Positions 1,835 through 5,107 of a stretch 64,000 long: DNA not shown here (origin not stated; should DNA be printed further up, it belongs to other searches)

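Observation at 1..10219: Co-oriented surface-glycosylation / sortase / disulfide-bond module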

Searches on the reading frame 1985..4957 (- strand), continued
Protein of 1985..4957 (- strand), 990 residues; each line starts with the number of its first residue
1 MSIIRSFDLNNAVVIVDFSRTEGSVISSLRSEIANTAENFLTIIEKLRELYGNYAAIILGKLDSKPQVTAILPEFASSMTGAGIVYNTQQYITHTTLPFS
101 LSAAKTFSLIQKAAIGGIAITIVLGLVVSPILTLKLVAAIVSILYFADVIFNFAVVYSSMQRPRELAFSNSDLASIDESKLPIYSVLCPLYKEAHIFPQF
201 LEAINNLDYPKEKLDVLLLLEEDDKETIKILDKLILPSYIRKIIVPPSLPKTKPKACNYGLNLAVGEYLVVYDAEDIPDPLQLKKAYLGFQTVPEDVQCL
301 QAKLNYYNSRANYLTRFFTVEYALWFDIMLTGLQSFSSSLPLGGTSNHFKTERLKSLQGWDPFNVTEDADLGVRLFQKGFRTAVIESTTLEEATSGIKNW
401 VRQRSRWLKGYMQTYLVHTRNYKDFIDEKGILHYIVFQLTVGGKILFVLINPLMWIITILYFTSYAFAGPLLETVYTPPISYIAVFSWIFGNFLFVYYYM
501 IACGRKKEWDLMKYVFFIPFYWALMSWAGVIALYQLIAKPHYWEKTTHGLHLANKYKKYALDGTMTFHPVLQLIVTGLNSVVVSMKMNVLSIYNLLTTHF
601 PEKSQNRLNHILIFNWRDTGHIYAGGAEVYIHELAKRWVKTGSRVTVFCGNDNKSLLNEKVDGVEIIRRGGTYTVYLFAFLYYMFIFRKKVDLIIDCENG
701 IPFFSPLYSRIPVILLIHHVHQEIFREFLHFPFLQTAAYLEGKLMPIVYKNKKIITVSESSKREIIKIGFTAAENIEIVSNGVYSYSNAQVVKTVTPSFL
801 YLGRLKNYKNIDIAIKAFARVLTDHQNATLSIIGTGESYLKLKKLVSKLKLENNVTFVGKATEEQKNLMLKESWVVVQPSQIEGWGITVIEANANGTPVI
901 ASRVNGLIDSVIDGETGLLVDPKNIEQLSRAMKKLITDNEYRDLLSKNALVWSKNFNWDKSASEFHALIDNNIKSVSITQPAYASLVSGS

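Call 63: find_encoding_contigs(protein=P0272, flank=10000, max_places=1)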
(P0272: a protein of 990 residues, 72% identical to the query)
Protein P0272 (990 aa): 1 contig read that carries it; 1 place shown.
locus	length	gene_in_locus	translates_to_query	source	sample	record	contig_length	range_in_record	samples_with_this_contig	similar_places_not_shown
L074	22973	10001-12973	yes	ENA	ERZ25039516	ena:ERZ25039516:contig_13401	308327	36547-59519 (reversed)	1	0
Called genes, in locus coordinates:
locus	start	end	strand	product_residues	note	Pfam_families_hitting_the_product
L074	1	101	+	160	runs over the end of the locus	-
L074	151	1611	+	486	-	-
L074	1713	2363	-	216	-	PF13098:Thioredoxin_2 (faint), PF13462:Thioredoxin_4, PF01323:DSBA, PF13743:Thioredoxin_5 (weak)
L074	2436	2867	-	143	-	PF02600:DsbB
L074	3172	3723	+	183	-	-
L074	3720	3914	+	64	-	PF10055:DUF2292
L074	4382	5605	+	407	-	-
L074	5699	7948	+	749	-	-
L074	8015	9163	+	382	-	-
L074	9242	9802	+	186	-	PF04203:Sortase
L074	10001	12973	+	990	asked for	PF00535:Glycos_transf_2, PF13641:Glyco_tranf_2_3, PF13632:Glyco_trans_2_3, PF13439:Glyco_transf_4, PF20706:GT4-conflict, PF00534:Glycos_transf_1, PF13692:Glyco_trans_1_4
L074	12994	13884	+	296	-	PF00535:Glycos_transf_2, PF13641:Glyco_tranf_2_3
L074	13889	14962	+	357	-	PF04230:PS_pyruv_trans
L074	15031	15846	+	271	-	PF01522:Polysacc_deac_1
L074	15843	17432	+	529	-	-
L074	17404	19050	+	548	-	-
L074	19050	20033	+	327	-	-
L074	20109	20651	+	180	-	-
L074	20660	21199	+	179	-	PF04203:Sortase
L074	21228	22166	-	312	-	-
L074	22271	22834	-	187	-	-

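Call 64: find_encoding_contigs(protein=P0277, flank=10000, max_places=1)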
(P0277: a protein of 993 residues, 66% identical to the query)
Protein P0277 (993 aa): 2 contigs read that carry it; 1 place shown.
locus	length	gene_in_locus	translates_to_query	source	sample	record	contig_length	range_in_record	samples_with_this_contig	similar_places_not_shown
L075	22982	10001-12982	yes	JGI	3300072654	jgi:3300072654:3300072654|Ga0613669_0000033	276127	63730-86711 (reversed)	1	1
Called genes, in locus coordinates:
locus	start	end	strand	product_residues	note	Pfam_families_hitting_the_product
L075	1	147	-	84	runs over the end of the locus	-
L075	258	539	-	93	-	PF01541:GIY-YIG, PF10544:T5orf172 (faint)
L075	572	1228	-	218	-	PF00730:HhH-GPD, PF00633:HHH (weak)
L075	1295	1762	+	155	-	-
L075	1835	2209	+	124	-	-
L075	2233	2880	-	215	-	PF13098:Thioredoxin_2 (faint), PF13462:Thioredoxin_4, PF01323:DSBA, PF13743:Thioredoxin_5 (weak)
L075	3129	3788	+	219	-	-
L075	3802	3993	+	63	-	PF10055:DUF2292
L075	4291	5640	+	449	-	-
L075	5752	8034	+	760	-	-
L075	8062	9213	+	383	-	-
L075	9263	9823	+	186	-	PF04203:Sortase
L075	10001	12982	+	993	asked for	PF00535:Glycos_transf_2, PF13641:Glyco_tranf_2_3, PF13632:Glyco_trans_2_3, PF13439:Glyco_transf_4, PF20706:GT4-conflict, PF00534:Glycos_transf_1, PF13692:Glyco_trans_1_4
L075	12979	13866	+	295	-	PF00535:Glycos_transf_2, PF13641:Glyco_tranf_2_3, PF13632:Glyco_trans_2_3 (faint)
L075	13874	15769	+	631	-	PF04230:PS_pyruv_trans, PF01522:Polysacc_deac_1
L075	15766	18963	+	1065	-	-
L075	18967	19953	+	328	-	-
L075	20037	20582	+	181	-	-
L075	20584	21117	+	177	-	PF04203:Sortase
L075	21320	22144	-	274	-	PF03372:Exo_endo_phos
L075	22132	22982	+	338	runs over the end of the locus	PF00768:Peptidase_S11, PF13354:Beta-lactamase2 (weak)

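Call 65: find_encoding_contigs(protein=P0282, flank=10000, max_places=1)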
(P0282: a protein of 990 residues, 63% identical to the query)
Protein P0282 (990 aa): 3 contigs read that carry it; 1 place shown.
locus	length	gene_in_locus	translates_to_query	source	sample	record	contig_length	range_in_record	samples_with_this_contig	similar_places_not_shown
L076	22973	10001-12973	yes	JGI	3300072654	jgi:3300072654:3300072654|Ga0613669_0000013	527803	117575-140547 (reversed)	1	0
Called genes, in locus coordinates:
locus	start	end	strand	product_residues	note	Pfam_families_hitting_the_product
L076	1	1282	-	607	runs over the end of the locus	PF01039:Carboxyl_trans, PF03255:ACCA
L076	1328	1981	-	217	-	PF13098:Thioredoxin_2, PF13462:Thioredoxin_4, PF01323:DSBA, PF13743:Thioredoxin_5 (faint)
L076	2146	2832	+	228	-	-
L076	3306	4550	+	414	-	-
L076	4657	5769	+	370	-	-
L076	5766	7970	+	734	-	-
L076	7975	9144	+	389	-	-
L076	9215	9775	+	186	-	PF04203:Sortase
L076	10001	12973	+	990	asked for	PF00535:Glycos_transf_2 (weak), PF13641:Glyco_tranf_2_3, PF13632:Glyco_trans_2_3, PF13439:Glyco_transf_4, PF20706:GT4-conflict, PF00534:Glycos_transf_1, PF13692:Glyco_trans_1_4, PF13524:Glyco_trans_1_2 (weak)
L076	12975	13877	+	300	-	PF13641:Glyco_tranf_2_3, PF00535:Glycos_transf_2, PF13632:Glyco_trans_2_3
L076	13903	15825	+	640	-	PF04230:PS_pyruv_trans, PF01522:Polysacc_deac_1, PF10096:DUF2334 (weak)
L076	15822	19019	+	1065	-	-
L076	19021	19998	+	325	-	-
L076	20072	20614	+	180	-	-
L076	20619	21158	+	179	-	PF04203:Sortase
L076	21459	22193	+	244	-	PF03009:GDPD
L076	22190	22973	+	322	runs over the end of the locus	PF13354:Beta-lactamase2 (weak), PF00768:Peptidase_S11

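Call 66: find_encoding_contigs(protein=P0385, flank=10000, max_places=1)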
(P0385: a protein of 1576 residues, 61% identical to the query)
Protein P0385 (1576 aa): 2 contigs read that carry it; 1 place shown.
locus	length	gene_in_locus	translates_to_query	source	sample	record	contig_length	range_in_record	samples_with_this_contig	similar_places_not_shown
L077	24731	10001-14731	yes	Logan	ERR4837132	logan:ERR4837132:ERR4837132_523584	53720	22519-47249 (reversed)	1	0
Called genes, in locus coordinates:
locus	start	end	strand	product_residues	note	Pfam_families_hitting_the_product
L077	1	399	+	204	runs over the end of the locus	-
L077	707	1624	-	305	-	PF00413:Peptidase_M10, PF22638:FlgK_D1 (weak)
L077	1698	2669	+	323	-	PF09924:LPG_synthase_C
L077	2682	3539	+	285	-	PF00561:Abhydrolase_1, PF12146:Hydrolase_4 (faint), PF12697:Abhydrolase_6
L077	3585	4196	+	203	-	-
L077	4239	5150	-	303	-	-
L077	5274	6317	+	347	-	PF09243:Rsm22, PF01209:Ubie_methyltran (weak), PF13847:Methyltransf_31, PF08241:Methyltransf_11 (weak), PF08242:Methyltransf_12 (weak), PF13649:Methyltransf_25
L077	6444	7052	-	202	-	-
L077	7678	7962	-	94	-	-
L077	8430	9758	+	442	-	PF00768:Peptidase_S11, PF13354:Beta-lactamase2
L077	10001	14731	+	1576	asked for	PF00535:Glycos_transf_2, PF13641:Glyco_tranf_2_3, PF13632:Glyco_trans_2_3, PF13439:Glyco_transf_4, PF13579:Glyco_trans_4_4, PF00534:Glycos_transf_1, PF13692:Glyco_trans_1_4, PF20706:GT4-conflict, +2 more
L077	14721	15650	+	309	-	PF00535:Glycos_transf_2, PF13506:Glyco_transf_21 (weak), PF13641:Glyco_tranf_2_3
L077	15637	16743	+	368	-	PF13439:Glyco_transf_4, PF20706:GT4-conflict, PF00534:Glycos_transf_1, PF13692:Glyco_trans_1_4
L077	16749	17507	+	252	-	PF02585:PIG-L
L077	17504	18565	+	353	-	PF13480:Acetyltransf_6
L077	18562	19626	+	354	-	PF13480:Acetyltransf_6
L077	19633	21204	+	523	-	-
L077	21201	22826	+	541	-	-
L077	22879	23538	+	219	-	PF12686:DUF3800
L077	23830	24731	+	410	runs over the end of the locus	-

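Call 69: search_protein_families(library=pfam, proteins=[L075:18967-19953:+, L075:20037-20582:+, L075:3129-3788:+], max_evalue=10)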
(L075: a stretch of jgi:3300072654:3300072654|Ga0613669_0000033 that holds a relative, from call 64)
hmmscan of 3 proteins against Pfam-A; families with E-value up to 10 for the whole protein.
L075:18967-19953:+ (328 aa): 3 families
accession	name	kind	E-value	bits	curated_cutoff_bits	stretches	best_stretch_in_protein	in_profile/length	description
PF14129.11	DUF4296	-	0.021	15.8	27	1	162-215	29-76/87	Domain of unknown function (DUF4296)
PF14749.11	Acyl-CoA_ox_N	-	0.12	13.3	25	1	257-281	91-115/120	Acyl-coenzyme A oxidase N-terminal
PF09716.15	ETRAMP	-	0.19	12.2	29.1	1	1-82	1-65/81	Malarial early transcribed membrane protein (ETRAMP)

L075:20037-20582:+ (181 aa): 2 families
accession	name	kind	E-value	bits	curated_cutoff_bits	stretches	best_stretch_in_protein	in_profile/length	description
PF24532.2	FIBL-2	-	0.017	15.3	27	1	70-85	7-22/30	Fibulin-2 domain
PF00746.26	Gram_pos_anchor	-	0.058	13.8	20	1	151-177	11-37/43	LPXTG cell wall anchor motif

L075:3129-3788:+ (219 aa): 4 families
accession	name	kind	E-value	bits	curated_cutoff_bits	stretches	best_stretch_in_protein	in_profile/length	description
PF11611.13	DUF4352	-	0.014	16.1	25.9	1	102-153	8-56/122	Domain of unknown function (DUF4352)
PF16729.10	DUF5067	-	0.028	14.8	27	1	127-162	37-74/126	Domain of unknown function (DUF5067)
PF22812.1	CR_prot_dom_plant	-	0.16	12.9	34.1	1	11-54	20-61/71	Plant cysteine-rich protein domain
PF22408.1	PsV_CP_C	-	0.2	12.3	27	1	184-200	29-45/52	PsV, capsid protein, C-terminal domain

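Call 70: search_protein_families(library=ncbifam, proteins=[L075:18967-19953:+, L075:20037-20582:+], max_evalue=10)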
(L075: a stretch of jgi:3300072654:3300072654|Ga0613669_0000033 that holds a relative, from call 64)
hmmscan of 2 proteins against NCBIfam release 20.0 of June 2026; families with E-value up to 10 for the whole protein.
L075:18967-19953:+ (328 aa): 0 families

L075:20037-20582:+ (181 aa): 3 families
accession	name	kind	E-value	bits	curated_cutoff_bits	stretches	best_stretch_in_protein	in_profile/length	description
NF053819.1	EF0750_LPXTG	subfamily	0.001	19.5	47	1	136-177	59-101/105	EF2685/EF0750 family sortase-dependent surface protein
TIGR01167.1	LPXTG_anchor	domain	0.015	15.9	15.9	1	148-178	1-31/34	LPXTG cell wall anchor domain-containing protein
NF009312.0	PRK12672.1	subfamily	0.027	14.6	122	1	6-47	74-115/122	putative monovalent cation/H+ antiporter subunit G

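Call 72: search_solved_structures(query=window:1985-4957:-, max_evalue=0.001)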
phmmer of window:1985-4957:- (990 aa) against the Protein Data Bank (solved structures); distinct sequences matched with E-value up to 0.001: 80 (the best 60 are shown).
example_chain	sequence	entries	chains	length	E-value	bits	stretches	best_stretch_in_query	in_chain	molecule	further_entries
6kih_A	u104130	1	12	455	8.1e-19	70.4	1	796-965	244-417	Tll1590 protein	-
3c4q_A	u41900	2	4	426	1.9e-17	65.8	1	798-977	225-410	Predicted glycosyltransferases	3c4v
3c48_A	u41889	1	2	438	2.5e-17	65.5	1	798-975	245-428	Predicted glycosyltransferases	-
7qnt_AAA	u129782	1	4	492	1.7e-13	52.8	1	746-948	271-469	TarM(Se)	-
7qd7_AAA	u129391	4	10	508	1.8e-13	52.7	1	746-948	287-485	TarM(Se)_G117R | TarM(Se)_G117R-4RboP | TarM(Se)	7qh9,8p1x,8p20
2jjm_A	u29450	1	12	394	6.3e-13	50.9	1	799-966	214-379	GLYCOSYL TRANSFERASE, GROUP 1 FAMILY PROTEIN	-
3mbo_A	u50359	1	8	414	7.1e-13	50.7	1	799-966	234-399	Glycosyltransferase, group 1 family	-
4x6l_A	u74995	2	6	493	1.8e-11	46.1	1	730-938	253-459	TarM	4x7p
4x7m_A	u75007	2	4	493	1.8e-11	46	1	730-938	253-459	TarM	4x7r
4wac_A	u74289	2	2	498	1.8e-11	46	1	730-938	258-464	Glycosyl transferase, group 1 family protein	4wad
6n1x_A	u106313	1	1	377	3e-11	45.3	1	799-951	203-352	Glycosyltransferase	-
6d9t_A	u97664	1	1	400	3.2e-11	45.2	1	799-951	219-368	Glycosyl transferase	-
7qsg_A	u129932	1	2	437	4e-11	44.9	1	753-973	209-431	D-inositol 3-phosphate glycosyltransferase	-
5i45_A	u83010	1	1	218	5.9e-09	37.7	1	802-949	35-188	Glycosyl transferases group 1 family protein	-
3oka_A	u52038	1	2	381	7.6e-09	37.3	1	795-942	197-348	GDP-mannose-dependent alpha-(1-6)-phosphatidylinositol monomannoside mannosyltransferase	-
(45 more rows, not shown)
